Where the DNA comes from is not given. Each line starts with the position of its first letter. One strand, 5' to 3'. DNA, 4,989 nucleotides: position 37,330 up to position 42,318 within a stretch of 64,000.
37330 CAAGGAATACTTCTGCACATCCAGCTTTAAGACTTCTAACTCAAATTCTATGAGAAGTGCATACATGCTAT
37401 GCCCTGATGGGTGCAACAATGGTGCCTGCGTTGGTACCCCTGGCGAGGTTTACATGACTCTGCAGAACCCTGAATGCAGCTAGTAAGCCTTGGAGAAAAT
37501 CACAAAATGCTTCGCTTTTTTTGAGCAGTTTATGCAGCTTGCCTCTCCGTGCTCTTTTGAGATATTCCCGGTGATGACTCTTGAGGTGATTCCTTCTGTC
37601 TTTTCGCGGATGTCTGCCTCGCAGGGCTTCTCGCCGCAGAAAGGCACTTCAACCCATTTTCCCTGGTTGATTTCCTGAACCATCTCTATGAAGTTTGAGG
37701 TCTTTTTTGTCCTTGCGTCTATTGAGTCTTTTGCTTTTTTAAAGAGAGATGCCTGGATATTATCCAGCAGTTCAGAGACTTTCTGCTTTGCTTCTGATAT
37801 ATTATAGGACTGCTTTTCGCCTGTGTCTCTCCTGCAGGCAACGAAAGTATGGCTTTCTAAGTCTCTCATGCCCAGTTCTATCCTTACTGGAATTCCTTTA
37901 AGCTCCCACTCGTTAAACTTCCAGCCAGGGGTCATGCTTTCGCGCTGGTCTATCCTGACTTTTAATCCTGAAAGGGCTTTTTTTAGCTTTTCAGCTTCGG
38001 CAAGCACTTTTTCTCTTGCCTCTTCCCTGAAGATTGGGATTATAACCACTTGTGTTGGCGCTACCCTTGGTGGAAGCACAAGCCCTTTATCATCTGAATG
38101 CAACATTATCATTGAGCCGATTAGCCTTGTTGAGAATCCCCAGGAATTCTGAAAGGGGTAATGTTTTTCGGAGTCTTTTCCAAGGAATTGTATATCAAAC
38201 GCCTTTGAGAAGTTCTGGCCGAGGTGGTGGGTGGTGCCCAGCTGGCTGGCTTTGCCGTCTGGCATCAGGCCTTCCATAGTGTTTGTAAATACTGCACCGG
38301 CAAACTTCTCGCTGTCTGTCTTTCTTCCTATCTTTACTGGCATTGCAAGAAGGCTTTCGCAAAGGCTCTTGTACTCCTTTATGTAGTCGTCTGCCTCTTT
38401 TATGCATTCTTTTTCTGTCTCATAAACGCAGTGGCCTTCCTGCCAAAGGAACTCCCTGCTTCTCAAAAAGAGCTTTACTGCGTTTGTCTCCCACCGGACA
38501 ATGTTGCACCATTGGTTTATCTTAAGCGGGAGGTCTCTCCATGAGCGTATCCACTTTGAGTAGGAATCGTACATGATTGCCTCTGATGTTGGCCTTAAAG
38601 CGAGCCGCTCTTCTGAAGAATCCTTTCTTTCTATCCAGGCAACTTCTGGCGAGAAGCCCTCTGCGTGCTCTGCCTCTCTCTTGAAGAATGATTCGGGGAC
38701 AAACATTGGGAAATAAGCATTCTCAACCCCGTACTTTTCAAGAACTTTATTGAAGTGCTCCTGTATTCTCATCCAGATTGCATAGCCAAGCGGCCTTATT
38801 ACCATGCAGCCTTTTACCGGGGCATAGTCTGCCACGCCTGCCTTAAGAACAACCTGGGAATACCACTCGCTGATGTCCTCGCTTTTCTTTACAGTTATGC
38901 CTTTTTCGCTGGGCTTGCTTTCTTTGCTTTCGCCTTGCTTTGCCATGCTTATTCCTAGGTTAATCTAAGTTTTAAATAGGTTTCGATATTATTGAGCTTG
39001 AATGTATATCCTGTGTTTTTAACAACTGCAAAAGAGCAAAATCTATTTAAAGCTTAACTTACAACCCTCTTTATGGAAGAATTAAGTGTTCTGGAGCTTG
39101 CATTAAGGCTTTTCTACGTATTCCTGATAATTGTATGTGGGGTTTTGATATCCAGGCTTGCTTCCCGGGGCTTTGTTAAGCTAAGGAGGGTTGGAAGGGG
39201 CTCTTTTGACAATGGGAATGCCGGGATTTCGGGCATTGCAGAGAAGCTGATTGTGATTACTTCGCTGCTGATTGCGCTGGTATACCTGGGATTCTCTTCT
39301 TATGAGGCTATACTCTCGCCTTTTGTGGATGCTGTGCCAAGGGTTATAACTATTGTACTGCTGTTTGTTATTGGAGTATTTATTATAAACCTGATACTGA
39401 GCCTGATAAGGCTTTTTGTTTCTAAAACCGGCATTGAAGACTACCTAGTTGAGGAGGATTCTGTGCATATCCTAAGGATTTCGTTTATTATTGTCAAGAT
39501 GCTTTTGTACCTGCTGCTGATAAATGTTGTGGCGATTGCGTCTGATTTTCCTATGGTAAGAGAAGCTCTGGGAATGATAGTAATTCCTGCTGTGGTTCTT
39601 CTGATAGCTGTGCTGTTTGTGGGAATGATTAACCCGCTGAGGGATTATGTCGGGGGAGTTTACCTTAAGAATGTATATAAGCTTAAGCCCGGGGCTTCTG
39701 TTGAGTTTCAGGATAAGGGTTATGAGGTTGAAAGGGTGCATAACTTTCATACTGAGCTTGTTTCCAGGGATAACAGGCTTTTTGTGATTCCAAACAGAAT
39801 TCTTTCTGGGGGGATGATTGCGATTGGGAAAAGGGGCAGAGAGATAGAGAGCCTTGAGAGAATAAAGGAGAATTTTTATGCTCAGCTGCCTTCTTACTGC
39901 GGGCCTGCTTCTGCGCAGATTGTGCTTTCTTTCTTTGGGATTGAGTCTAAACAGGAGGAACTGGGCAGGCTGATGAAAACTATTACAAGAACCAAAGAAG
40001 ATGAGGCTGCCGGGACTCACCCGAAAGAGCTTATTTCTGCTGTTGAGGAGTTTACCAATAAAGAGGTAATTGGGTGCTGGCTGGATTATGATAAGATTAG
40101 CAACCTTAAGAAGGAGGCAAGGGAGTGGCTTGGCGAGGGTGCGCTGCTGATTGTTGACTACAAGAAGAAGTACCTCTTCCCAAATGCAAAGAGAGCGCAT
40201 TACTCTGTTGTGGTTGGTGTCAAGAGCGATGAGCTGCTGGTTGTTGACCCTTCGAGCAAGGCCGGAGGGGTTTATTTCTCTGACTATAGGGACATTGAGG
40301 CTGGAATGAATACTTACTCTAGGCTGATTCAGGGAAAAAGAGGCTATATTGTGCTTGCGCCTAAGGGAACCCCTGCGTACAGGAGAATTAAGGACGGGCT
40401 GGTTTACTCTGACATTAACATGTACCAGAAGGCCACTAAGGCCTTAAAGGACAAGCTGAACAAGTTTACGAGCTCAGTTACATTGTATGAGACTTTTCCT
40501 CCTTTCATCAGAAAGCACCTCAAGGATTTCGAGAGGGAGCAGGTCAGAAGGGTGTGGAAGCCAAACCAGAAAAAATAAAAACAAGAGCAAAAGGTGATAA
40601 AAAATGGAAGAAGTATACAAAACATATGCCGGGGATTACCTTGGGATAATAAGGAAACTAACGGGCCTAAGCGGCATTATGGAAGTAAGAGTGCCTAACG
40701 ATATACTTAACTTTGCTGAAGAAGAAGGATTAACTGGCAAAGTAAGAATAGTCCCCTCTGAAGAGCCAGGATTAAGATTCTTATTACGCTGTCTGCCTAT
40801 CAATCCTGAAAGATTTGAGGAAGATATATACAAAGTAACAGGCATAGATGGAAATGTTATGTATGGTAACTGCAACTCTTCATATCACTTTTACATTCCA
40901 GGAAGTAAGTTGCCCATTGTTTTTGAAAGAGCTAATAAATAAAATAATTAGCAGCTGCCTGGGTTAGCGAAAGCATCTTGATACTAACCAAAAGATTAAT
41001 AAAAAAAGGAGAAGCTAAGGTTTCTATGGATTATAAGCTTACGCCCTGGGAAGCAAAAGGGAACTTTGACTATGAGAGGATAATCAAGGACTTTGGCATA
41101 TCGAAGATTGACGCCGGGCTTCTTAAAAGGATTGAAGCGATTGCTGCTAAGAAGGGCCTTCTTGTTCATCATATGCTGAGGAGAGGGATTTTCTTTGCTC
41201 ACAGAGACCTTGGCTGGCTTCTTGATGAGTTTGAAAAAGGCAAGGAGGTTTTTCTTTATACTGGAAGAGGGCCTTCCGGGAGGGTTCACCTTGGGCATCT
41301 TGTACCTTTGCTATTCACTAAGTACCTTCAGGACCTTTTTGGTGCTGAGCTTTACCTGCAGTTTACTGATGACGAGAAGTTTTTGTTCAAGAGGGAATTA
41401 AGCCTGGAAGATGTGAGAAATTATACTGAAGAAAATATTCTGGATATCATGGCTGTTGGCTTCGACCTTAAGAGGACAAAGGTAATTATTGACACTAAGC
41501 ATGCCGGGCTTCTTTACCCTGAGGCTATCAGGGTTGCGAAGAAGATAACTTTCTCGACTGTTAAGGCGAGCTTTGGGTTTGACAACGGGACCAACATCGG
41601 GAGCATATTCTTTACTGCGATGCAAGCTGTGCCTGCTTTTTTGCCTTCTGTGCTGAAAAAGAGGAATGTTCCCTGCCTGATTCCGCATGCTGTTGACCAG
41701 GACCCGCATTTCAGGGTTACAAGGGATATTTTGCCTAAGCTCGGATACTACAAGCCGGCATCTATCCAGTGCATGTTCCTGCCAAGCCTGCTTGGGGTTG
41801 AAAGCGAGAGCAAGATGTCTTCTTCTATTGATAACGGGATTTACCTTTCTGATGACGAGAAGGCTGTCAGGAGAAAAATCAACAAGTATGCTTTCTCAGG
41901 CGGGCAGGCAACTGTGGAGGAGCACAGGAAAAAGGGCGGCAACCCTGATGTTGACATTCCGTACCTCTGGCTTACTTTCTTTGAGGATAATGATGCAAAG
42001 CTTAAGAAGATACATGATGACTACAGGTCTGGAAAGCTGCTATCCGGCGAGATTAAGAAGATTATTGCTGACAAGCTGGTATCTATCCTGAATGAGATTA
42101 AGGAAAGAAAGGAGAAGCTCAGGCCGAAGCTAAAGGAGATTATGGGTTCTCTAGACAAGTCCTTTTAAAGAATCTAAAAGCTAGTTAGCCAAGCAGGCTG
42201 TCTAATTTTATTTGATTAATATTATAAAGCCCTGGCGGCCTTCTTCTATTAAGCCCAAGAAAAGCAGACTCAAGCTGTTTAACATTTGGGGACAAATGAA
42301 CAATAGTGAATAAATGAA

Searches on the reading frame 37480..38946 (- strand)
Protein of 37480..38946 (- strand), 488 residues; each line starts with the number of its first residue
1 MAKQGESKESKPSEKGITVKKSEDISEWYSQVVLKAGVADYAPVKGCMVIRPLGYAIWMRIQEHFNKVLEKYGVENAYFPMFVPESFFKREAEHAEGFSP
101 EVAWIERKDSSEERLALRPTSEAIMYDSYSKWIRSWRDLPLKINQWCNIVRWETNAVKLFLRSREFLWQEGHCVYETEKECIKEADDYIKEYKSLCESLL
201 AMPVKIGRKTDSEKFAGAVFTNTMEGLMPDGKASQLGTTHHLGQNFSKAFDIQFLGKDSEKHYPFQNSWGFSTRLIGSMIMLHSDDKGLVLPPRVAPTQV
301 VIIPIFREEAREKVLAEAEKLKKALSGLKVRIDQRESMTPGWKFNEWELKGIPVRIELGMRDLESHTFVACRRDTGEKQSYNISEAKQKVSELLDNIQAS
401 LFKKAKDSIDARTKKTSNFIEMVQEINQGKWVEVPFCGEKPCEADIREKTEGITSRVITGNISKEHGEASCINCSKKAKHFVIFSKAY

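Call 8: search_protein_families(library=pfam, max_evalue=0.00001, proteins=[window:37480-38946:-])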
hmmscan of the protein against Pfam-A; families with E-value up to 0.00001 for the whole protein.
window:37480-38946:- (488 aa): 3 families
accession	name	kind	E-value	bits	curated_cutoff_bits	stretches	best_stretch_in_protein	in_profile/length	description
PF00587.30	tRNA-synt_2b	-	8.8e-24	85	29.3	1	109-279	5-175/179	tRNA synthetase class II core domain (G, H, P, S and T)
PF03129.25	HGTP_anticodon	-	4.2e-18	65.7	21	1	299-392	1-93/94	Anticodon binding domain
PF09180.16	ProRS-C_1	-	2e-17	63.6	31.5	1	421-488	3-71/71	Prolyl-tRNA synthetase, C-terminal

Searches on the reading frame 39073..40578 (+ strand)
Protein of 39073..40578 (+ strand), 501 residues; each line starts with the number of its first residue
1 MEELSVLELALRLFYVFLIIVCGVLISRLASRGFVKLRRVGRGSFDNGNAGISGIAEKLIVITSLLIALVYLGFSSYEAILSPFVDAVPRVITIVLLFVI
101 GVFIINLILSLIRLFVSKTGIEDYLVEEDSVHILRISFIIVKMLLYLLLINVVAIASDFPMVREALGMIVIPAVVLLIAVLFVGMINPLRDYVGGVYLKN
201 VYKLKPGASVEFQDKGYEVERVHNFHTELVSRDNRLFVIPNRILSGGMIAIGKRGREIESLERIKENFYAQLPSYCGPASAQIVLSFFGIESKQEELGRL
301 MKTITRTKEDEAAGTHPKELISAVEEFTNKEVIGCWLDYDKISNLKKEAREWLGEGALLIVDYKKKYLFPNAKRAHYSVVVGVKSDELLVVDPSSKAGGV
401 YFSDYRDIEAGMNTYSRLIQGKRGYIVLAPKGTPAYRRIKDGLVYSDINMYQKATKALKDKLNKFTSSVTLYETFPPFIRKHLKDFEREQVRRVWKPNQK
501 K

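Call 8: search_protein_families(library=pfam, max_evalue=0.00001, proteins=[window:39073-40578:+])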
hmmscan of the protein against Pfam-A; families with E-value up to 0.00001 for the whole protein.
window:39073-40578:+ (501 aa): 1 family
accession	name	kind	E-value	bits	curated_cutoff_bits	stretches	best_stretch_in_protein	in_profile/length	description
PF13529.12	Peptidase_C39_2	-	4.3e-09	37.5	24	1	268-393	5-142/143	Peptidase_C39 like family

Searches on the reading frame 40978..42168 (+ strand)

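Call 9: search_protein_families(library=pfam, max_evalue=0.00001, proteins=[window:40978-42168:+])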
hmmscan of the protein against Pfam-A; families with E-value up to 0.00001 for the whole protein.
window:40978-42168:+ (396 aa): 1 family
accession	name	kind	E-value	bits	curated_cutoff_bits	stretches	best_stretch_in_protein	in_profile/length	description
PF00579.31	tRNA-synt_1b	-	4.5e-22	79.2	21.1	1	88-371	3-291/292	tRNA synthetases class I (W and Y)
